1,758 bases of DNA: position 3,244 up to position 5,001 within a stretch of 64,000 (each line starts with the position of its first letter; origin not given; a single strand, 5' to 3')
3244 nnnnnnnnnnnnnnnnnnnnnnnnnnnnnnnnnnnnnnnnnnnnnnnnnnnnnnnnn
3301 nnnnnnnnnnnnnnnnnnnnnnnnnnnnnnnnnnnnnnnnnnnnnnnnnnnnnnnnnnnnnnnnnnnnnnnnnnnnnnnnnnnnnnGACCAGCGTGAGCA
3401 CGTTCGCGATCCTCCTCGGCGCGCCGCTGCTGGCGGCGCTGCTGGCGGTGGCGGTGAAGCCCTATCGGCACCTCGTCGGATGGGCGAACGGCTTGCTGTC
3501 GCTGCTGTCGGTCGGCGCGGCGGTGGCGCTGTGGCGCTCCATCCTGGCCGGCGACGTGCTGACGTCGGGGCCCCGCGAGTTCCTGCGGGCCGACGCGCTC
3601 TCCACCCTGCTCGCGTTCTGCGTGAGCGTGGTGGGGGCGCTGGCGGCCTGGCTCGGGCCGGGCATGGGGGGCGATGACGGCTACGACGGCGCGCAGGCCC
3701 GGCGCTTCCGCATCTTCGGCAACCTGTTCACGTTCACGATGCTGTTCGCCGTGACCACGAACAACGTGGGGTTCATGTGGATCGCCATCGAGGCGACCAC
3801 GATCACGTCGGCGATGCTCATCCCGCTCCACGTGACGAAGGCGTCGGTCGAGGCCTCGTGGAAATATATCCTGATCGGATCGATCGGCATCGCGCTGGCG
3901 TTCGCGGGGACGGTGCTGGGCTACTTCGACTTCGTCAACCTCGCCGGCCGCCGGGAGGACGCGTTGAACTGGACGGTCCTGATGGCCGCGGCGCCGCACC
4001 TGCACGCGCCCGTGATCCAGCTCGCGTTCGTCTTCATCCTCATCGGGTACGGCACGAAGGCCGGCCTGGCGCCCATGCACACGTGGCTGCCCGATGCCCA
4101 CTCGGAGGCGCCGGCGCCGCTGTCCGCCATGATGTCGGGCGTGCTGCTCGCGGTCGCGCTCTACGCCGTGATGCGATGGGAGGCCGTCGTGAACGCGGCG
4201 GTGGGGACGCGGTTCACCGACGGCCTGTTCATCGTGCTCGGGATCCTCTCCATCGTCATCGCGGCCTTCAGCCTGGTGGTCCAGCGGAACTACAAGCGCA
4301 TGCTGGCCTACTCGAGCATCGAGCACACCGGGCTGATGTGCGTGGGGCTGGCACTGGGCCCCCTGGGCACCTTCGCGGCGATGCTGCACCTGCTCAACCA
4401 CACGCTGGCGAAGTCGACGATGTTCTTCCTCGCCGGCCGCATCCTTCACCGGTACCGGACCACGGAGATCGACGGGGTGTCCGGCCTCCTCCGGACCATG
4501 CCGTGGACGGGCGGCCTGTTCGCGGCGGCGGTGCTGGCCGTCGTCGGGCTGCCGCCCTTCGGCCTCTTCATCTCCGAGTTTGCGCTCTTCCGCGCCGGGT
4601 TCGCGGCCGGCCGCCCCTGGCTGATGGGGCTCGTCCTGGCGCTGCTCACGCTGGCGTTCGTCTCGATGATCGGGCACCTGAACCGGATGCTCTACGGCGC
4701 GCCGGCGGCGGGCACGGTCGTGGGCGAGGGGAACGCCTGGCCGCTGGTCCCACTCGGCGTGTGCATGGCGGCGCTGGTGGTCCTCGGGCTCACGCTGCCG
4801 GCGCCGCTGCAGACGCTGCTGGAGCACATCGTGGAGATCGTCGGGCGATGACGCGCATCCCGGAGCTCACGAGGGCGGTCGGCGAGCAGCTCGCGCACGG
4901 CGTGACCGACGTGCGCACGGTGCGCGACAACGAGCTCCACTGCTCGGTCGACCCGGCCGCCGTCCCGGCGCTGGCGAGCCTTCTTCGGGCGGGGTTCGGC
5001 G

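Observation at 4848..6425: Hydrogenase-4-like complex whose large subunit has lost the [NiFe] cysteine ligands (Ehr-type rather than a true hydrogenase)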

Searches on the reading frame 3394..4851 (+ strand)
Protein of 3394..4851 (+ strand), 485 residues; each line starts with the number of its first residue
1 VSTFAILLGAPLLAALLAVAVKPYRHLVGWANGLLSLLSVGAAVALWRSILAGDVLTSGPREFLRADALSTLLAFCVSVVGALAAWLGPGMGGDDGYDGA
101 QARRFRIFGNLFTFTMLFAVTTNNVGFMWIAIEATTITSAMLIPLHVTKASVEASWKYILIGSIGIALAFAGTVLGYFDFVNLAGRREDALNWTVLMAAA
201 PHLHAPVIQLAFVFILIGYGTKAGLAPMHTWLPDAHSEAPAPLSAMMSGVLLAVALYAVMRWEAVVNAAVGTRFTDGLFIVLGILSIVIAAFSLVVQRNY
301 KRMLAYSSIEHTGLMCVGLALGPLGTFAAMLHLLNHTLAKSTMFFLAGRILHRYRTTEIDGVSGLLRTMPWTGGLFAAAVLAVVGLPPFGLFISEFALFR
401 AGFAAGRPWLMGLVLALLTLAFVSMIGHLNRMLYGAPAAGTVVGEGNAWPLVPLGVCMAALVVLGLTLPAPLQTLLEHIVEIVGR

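Call 5: search_protein_families(library=pfam, proteins=[window:3394-4851:+], max_evalue=0.01)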
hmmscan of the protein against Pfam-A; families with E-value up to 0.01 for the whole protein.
window:3394-4851:+ (485 aa): 1 family
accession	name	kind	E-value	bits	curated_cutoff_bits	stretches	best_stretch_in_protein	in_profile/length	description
PF00361.26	Proton_antipo_M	-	2.1e-50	172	21.5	1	123-416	2-291/294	NADH:quinone oxidoreductase/Mrp antiporter, TM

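Call 42: search_solved_structures(query=window:3394-4848:+, max_evalue=1e-10, show_alignments=3)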
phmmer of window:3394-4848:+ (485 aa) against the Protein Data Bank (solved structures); distinct sequences matched with E-value up to 1e-10: 54.
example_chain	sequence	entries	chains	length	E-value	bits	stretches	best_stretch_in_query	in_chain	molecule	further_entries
6u8y_H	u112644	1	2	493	3.6e-33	118.6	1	119-475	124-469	NADH dehydrogenase subunit N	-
6hum_D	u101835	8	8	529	1.4e-32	116.6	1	208-426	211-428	NAD(P)H-quinone oxidoreductase chain 4 1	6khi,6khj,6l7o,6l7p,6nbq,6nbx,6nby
6cfw_H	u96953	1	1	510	2.1e-29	106.2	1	111-466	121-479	Monovalent cation/H+ antiporter subunit D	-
7qru_D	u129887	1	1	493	2.9e-27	99.1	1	66-436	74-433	Na+/H+ antiporter subunit D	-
7wff_D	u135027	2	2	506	3.7e-26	95.4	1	130-423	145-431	NAD(P)H-quinone oxidoreductase chain 4, chloroplastic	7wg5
7eu3_D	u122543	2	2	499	8e-26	94.3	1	130-429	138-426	NAD(P)H-quinone oxidoreductase chain 4, chloroplastic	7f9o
9grx_D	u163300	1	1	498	6.7e-25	91.3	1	129-423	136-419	NAD(P)H-quinone oxidoreductase chain 4, chloroplastic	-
6u8y_X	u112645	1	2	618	1.3e-24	90.3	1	4-466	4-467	NADH dehydrogenase subunit M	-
8qby_L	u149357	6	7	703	4.9e-23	85.1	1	63-467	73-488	NADH dehydrogenase subunit L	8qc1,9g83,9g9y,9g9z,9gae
7a23_M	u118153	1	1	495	1.1e-21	80.7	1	214-412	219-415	Nad4m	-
6tjv_D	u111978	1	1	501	2.5e-21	79.5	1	206-449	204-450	NADH dehydrogenase subunit 4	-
8e73_2M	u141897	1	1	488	2.6e-21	79.4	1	100-442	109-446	Nad2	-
7ar7_M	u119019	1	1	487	2.6e-21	79.4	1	214-412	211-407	NADH-ubiquinone oxidoreductase chain 4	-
7wff_B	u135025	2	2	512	3e-21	79.3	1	107-421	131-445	NAD(P)H-quinone oxidoreductase subunit 2, chloroplastic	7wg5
7aqw_M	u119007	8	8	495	3.3e-21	79.1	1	214-412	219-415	NADH-ubiquinone oxidoreductase chain 4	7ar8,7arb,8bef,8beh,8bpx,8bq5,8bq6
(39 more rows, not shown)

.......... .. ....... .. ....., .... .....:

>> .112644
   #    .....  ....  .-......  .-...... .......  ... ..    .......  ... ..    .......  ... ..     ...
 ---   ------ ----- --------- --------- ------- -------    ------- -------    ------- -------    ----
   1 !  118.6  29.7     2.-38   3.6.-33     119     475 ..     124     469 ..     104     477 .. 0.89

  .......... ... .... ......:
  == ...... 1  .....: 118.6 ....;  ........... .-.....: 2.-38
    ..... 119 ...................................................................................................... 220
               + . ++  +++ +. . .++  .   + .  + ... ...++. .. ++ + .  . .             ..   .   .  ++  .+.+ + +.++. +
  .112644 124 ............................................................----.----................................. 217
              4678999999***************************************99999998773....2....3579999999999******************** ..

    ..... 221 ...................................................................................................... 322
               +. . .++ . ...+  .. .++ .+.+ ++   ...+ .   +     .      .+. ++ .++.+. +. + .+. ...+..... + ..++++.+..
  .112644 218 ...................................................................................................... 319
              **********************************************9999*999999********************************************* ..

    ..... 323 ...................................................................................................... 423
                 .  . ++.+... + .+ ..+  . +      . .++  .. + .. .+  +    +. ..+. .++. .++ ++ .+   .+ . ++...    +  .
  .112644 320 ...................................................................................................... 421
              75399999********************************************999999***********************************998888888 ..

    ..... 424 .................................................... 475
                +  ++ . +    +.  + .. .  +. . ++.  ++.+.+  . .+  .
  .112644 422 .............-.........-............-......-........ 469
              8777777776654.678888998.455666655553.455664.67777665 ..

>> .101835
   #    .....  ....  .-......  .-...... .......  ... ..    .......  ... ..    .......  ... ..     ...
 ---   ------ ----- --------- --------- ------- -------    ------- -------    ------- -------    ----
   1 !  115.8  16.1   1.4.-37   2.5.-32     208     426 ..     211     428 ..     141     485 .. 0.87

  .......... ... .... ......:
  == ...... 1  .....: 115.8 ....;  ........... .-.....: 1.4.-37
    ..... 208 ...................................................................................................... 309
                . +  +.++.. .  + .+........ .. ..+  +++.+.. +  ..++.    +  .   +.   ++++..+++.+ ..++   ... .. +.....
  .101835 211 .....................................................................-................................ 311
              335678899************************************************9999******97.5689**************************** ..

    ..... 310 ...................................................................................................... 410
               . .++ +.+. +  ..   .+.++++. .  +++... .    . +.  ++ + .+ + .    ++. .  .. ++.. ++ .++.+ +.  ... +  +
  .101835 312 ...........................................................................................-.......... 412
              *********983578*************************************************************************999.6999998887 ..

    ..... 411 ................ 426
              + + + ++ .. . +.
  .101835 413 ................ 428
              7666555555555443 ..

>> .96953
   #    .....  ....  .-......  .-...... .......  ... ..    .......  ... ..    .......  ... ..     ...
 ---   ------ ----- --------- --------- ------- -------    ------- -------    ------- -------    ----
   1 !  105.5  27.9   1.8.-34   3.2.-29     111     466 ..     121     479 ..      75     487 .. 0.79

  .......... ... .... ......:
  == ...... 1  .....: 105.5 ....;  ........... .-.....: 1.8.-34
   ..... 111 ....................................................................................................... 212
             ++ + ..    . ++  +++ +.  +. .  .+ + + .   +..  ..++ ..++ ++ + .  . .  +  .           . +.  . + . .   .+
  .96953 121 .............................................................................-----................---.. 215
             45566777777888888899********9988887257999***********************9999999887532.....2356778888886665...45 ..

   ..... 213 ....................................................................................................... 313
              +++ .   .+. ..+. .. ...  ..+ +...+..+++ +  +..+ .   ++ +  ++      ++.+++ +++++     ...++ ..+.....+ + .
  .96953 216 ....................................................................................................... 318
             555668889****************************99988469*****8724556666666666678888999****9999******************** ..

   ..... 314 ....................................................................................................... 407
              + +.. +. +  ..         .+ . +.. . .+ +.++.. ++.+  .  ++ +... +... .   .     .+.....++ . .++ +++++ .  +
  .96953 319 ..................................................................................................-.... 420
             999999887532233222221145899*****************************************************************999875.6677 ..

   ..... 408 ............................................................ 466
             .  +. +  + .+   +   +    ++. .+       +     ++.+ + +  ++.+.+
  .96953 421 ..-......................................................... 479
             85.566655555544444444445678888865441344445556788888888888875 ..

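Call 50: search_protein_families(library=ncbifam, proteins=[window:3394-4848:+], max_evalue=0.001)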
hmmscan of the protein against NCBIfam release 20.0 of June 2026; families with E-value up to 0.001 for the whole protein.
window:3394-4848:+ (485 aa): 72 families (the best 25 are shown)
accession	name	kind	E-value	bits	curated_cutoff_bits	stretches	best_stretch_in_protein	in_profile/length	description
NF005044.0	PRK06458.1-4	equivalog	2e-125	419.6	610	1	4-483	7-494/531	hydrogenase 4 subunit F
NF005045.0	PRK06458.1-5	equivalog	2.3e-108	363.3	543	1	3-483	3-482/484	hydrogenase 4 subunit F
NF005043.0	PRK06458.1-3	equivalog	6.5e-99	332.1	533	1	5-483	10-482/483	hydrogenase 4 subunit F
NF005041.0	PRK06458.1-1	equivalog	1.2e-94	318.2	951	1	3-482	6-493/526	hydrogenase 4 subunit F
NF005042.0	PRK06458.1-2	equivalog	1.9e-77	261.3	437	1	101-436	89-405/439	hydrogenase 4 subunit F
NF006427.0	PRK08676.1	equivalog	4.8e-76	256.6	511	1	62-484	58-484/486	hydrogenase membrane subunit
NF005086.0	PRK06521.1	equivalog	5.6e-54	183.7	667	1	14-408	22-420/669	hydrogenase 4 subunit B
TIGR01972.1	NDH_I_M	subfamily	3.5e-48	164.5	263.8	1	100-479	104-478/486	NADH-quinone oxidoreductase subunit M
NF006241.0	PRK08377.1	equivalog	3.1e-47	161.7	645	1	120-479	125-473/494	NADH dehydrogenase subunit N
NF006419.0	PRK08668.1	equivalog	9.4e-44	150.2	617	1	3-480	3-478/613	NADH dehydrogenase subunit M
NF006240.0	PRK08376.1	subfamily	1.4e-42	146.3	662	1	64-468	86-492/521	putative monovalent cation/H+ antiporter subunit D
NF005097.0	PRK06525.1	equivalog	1.5e-41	142.6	430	1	64-466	72-469/480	hydrogenase 4 subunit D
TIGR01770.1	NDH_I_N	subfamily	3.2e-40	138.5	332.6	1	60-432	63-431/472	NADH-quinone oxidoreductase subunit NuoN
NF009212.0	PRK12561.1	subfamily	4.9e-40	137.7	645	1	195-400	198-403/531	NAD(P)H-quinone oxidoreductase subunit 4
NF006418.0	PRK08667.1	equivalog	1.2e-39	136.4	794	1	106-411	114-420/644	hydrogenase membrane subunit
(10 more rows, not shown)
